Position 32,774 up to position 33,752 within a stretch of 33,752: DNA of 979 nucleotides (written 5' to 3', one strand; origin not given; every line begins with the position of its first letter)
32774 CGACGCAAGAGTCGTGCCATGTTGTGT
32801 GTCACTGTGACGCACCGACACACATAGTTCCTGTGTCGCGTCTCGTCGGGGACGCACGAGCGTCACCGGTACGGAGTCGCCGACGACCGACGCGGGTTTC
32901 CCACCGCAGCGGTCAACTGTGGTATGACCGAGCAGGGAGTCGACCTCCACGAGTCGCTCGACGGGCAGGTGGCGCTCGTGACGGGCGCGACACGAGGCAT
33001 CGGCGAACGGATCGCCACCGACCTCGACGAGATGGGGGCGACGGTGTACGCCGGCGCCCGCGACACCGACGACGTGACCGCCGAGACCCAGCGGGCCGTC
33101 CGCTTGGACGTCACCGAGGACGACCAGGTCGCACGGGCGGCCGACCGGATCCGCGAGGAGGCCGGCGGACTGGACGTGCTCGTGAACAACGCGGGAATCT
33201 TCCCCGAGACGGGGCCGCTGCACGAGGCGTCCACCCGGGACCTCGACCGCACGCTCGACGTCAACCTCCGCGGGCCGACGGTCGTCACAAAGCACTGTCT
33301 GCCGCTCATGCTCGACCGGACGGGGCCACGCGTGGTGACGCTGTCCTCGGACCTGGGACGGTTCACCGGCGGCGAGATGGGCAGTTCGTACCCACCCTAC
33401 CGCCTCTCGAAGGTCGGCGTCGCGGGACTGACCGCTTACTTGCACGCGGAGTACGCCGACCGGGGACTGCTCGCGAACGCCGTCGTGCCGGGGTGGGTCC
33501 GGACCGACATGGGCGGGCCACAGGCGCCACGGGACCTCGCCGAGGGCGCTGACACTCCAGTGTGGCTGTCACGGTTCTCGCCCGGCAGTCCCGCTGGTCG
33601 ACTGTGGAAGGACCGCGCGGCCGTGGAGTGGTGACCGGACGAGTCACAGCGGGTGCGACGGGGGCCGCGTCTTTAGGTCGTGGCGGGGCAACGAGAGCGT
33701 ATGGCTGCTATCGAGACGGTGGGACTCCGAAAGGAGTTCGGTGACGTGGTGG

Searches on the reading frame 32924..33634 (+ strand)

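Call 60: search_protein_families(library=pfam, proteins=[window:32924-33634:+], max_evalue=0.01)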
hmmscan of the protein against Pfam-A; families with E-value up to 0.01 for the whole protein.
window:32924-33634:+ (236 aa): 4 families
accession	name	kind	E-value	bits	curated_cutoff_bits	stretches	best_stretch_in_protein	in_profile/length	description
PF00106.31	adh_short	-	2e-41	142.1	26.6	1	15-199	1-189/195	short chain dehydrogenase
PF13561.12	adh_short_C2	-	1e-36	127.1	27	1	21-199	1-183/236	Enoyl-(Acyl carrier protein) reductase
PF08659.16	KR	-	8.6e-06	26.2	22.6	1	17-131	3-129/180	KR domain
PF01370.27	Epimerase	-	1.5e-05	24.9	20.9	1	17-177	1-160/240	NAD dependent epimerase/dehydratase family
